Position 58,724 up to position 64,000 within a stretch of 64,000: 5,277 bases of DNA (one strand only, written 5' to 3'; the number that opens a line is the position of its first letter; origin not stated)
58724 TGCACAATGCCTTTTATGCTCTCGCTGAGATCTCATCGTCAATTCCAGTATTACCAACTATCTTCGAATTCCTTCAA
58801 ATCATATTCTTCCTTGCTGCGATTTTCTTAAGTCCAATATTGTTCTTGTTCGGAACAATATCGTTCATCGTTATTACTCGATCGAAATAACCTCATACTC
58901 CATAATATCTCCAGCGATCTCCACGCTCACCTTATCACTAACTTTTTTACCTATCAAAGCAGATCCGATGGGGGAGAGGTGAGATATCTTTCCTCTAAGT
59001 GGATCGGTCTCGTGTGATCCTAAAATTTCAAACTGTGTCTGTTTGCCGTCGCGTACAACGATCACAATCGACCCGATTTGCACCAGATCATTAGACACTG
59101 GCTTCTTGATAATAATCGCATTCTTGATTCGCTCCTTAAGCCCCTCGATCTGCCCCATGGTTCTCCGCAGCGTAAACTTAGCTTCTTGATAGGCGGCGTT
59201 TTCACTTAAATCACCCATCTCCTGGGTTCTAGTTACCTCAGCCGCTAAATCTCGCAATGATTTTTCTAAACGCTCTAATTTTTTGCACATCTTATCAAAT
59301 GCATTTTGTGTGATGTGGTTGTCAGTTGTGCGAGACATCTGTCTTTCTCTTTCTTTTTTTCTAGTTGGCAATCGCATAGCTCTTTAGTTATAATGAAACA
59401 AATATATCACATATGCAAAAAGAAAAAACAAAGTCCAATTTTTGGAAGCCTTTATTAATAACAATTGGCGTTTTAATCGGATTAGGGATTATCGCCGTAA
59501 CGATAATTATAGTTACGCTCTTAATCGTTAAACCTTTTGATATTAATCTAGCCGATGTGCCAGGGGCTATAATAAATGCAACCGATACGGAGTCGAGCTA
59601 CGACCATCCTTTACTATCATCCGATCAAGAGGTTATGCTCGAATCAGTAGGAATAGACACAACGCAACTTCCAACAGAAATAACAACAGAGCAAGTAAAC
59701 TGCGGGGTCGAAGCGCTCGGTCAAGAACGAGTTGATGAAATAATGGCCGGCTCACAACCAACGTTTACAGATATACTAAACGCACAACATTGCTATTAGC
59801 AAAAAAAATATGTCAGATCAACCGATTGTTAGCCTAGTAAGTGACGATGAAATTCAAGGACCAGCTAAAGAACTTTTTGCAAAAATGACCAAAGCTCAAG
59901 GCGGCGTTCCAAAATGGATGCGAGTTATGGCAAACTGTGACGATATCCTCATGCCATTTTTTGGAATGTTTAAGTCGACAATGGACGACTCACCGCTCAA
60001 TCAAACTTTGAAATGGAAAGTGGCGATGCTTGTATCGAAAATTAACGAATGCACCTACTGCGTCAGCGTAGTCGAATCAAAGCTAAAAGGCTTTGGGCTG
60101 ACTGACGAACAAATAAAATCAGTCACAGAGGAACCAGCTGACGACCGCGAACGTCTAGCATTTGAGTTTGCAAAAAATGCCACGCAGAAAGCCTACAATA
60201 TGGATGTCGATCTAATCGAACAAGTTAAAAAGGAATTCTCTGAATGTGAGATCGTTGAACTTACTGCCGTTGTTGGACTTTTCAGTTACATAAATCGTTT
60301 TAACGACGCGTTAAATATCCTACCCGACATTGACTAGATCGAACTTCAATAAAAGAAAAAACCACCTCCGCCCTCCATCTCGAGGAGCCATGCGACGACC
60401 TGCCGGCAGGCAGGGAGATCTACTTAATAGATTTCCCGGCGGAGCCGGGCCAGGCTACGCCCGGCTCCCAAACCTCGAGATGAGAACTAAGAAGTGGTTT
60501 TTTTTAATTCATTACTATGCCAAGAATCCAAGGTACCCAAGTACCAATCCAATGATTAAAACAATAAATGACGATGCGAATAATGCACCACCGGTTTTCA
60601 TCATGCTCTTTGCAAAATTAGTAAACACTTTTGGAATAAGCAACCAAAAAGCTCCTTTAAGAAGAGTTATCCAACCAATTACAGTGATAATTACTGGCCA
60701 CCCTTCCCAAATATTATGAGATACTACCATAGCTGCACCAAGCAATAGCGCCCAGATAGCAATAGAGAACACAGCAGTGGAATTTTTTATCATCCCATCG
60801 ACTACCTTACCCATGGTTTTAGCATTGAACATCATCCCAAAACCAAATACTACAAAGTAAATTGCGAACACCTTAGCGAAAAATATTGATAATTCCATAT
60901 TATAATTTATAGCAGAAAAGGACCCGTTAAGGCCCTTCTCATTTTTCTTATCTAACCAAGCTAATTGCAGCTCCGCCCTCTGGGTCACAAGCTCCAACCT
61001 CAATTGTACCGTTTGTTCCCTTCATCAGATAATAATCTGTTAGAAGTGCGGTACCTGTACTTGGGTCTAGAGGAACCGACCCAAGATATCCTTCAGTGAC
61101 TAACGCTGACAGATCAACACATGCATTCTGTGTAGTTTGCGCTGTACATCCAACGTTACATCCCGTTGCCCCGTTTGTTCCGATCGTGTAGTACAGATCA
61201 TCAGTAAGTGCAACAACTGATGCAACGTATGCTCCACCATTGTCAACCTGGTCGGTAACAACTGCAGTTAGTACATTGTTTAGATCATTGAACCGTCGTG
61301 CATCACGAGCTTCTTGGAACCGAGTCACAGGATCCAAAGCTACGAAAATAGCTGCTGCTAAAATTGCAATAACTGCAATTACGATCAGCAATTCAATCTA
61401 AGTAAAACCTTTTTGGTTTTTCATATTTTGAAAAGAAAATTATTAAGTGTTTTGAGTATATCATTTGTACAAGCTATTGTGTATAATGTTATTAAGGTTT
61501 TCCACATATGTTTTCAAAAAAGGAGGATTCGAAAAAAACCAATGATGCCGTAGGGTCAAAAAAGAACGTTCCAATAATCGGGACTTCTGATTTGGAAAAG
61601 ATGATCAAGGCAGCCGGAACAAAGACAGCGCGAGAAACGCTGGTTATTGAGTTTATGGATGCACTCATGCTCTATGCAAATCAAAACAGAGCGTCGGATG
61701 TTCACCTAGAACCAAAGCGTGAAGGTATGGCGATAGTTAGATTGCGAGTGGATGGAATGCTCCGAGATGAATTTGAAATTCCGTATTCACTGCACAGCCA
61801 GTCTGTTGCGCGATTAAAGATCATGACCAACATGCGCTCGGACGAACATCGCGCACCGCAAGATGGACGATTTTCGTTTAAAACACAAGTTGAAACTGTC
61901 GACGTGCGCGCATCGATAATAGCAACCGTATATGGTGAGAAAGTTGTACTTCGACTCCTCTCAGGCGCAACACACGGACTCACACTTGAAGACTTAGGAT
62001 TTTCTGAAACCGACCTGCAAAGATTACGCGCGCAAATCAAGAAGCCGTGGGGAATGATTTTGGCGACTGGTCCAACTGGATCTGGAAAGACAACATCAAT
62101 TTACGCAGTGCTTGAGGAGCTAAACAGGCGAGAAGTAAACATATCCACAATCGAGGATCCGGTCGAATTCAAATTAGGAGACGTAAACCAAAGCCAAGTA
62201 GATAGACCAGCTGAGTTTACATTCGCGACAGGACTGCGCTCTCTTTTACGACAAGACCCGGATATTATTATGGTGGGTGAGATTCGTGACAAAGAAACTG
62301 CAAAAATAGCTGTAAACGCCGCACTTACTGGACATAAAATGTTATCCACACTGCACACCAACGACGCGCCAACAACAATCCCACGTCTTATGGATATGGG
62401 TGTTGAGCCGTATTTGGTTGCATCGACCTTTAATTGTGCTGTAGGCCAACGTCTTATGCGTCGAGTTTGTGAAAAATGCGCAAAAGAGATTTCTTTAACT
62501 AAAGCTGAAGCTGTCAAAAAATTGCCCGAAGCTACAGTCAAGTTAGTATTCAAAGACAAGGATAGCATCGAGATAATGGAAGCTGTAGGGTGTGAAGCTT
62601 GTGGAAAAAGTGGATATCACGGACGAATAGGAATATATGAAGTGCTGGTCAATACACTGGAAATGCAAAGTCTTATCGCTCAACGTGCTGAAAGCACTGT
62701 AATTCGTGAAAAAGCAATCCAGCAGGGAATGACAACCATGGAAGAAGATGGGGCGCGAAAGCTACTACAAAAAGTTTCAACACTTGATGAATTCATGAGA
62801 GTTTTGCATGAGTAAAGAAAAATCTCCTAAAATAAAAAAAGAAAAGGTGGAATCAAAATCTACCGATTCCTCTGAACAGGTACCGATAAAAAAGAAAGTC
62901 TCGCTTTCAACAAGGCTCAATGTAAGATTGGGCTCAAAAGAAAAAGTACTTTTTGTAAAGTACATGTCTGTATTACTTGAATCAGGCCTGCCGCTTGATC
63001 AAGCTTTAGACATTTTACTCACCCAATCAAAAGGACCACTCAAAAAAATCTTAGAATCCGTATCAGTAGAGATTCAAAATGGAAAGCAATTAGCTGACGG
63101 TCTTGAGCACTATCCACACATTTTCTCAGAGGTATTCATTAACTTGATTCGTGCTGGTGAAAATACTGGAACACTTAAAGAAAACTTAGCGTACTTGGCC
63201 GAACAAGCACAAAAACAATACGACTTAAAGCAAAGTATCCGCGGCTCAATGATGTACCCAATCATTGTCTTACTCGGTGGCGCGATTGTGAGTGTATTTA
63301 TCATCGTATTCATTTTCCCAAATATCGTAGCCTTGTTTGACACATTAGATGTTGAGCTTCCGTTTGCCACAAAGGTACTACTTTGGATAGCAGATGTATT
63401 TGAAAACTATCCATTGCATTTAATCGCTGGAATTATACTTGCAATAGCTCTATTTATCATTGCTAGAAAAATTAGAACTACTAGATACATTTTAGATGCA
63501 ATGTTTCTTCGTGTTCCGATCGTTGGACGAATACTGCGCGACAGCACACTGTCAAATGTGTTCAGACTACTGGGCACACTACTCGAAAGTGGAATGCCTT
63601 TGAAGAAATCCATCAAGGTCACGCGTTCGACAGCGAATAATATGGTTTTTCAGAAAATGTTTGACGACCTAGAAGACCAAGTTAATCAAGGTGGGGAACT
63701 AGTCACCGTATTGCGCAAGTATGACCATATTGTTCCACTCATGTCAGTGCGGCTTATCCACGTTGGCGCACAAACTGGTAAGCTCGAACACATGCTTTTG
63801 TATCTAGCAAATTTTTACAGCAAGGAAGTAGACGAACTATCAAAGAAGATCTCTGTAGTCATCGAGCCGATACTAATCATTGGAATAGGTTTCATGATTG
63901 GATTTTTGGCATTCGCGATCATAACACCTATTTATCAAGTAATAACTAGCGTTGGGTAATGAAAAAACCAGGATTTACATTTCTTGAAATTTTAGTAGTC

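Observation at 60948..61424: Pilin gene with a TAG stop replacing the invariant Leu of the prepilin leader (GFT*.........)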

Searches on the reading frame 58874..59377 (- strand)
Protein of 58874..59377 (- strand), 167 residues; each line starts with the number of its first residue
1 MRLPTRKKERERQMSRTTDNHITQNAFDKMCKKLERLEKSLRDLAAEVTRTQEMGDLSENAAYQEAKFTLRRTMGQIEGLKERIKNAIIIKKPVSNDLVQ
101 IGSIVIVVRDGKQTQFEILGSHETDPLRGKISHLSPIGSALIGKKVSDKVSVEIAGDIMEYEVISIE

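Call 7: search_protein_families(library=pfam, proteins=[window:58874-59377:-], max_evalue=0.01)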
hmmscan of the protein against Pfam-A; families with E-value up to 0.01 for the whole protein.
window:58874-59377:- (167 aa): 2 families
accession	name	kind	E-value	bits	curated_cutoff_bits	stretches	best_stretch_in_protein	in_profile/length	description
PF01272.25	GreA_GreB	-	5.8e-20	71.5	26.9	1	95-167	2-76/77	Transcription elongation factor, GreA/GreB, C-term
PF03449.20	GreA_GreB_N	-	5.2e-13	49.4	24.5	1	21-89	2-71/71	Transcription elongation factor, N-terminal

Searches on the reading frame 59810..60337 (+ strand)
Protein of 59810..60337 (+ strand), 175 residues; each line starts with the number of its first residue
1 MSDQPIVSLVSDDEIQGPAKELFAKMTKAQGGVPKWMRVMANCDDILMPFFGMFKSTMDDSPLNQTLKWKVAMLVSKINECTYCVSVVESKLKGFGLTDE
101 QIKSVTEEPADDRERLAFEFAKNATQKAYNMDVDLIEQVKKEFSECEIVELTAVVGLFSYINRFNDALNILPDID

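Call 7: search_protein_families(library=pfam, proteins=[window:59810-60337:+], max_evalue=0.01)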
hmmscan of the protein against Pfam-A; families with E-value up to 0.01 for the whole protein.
window:59810-60337:+ (175 aa): 1 family
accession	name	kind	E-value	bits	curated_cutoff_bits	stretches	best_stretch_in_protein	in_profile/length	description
PF02627.25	CMD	-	3.5e-06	27.3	23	1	53-106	10-63/84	Carboxymuconolactone decarboxylase family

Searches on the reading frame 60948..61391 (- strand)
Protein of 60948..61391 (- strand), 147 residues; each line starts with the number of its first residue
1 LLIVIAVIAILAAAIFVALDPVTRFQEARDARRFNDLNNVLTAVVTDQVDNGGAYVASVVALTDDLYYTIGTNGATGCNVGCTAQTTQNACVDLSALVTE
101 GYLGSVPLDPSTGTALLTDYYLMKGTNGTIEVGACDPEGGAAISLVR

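Call 9: find_encoding_contigs(protein=window:60948-61391:-, flank=3000, max_places=10)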
Protein window:60948-61391:- (147 aa): 13 contigs read that carry it; 10 places shown.
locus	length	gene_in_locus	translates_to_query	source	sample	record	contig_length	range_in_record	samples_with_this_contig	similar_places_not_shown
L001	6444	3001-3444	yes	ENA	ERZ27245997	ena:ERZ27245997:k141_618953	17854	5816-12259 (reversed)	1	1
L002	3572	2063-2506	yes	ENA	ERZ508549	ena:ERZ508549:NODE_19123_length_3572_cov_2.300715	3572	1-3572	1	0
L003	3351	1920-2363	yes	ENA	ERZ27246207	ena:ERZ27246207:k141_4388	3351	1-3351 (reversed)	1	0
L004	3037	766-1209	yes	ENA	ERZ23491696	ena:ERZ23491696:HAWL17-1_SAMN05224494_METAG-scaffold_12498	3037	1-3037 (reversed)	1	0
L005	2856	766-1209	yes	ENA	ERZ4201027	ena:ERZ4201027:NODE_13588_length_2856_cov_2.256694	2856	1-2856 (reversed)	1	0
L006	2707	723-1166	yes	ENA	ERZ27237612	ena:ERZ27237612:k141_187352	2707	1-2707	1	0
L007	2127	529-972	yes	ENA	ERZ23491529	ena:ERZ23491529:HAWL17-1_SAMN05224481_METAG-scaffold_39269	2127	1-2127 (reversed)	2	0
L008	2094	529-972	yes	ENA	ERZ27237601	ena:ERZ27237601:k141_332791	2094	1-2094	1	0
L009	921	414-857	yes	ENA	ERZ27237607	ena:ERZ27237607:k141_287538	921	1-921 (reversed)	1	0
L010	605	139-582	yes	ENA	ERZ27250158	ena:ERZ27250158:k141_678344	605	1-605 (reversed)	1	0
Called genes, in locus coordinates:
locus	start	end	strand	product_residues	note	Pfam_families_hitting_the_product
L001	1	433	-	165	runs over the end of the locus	-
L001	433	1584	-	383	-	PF00482:T2SSF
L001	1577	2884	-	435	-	PF00437:T2SSE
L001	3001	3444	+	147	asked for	-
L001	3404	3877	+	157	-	-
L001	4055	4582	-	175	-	PF02627:CMD (faint)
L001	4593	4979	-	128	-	-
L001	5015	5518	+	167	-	PF03449:GreA_GreB_N, PF01272:GreA_GreB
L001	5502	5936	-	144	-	-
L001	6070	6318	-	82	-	-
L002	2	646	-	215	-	?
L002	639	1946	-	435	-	PF00437:T2SSE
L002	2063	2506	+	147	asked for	-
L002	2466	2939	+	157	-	-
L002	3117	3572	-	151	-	?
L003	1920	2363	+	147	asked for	-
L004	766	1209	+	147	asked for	-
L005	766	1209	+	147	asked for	-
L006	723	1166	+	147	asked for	-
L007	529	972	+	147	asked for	-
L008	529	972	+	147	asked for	-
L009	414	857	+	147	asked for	-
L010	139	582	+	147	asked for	-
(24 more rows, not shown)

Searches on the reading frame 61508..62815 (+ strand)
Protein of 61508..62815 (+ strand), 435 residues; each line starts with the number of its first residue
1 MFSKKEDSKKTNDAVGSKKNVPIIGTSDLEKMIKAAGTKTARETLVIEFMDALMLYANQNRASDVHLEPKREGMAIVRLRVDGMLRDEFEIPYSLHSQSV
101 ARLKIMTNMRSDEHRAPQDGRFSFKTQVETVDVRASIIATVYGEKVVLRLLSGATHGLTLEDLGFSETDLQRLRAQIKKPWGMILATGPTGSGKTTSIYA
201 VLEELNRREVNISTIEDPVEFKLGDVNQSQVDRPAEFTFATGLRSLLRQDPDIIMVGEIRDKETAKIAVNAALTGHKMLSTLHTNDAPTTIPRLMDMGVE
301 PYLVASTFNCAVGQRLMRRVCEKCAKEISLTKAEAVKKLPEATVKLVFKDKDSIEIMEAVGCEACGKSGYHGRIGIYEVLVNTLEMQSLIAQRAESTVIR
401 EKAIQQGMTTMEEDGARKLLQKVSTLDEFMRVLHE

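Call 7: search_protein_families(library=pfam, proteins=[window:61508-62815:+], max_evalue=0.01)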
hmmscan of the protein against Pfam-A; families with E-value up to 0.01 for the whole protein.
window:61508-62815:+ (435 aa): 6 families
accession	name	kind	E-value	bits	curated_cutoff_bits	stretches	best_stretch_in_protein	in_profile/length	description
PF00437.27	T2SSE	-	2e-116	389.1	24.9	1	43-431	5-370/370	Type II/IV secretion system protein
PF13401.12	AAA_22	-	0.00021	22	27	1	182-223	6-47/130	AAA domain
PF03266.21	NTPase_1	-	0.0035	17.6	23.9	0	184-213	2-31/168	NTPase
PF03205.20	MobB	-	0.0041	17.5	26.6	0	187-216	5-34/133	Molybdopterin guanine dinucleotide synthesis protein B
PF00004.35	AAA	-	0.0058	17.5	21.2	0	184-214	1-31/131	ATPase family associated with various cellular activities (AAA)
PF25199.1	nSTAND_NTPase5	-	0.0091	16.3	34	0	179-224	39-85/145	Novel STAND NTPase 5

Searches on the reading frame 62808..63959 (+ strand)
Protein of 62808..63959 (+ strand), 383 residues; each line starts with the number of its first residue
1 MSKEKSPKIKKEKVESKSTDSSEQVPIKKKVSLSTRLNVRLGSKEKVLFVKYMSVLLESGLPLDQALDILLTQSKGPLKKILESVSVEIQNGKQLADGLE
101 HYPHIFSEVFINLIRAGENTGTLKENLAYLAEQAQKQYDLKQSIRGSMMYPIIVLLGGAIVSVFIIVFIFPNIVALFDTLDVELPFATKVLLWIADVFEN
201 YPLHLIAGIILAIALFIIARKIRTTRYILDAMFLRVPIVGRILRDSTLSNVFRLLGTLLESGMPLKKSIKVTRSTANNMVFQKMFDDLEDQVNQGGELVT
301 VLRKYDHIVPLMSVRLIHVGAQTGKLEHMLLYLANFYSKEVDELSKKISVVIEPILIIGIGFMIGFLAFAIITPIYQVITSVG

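Call 7: search_protein_families(library=pfam, proteins=[window:62808-63959:+], max_evalue=0.01)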
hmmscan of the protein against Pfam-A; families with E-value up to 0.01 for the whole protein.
window:62808-63959:+ (383 aa): 1 family
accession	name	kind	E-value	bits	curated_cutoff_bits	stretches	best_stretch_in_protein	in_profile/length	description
PF00482.28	T2SSF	-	8.3e-54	181.3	25.2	2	49-171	1-125/125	Type II secretion system (T2SS), protein F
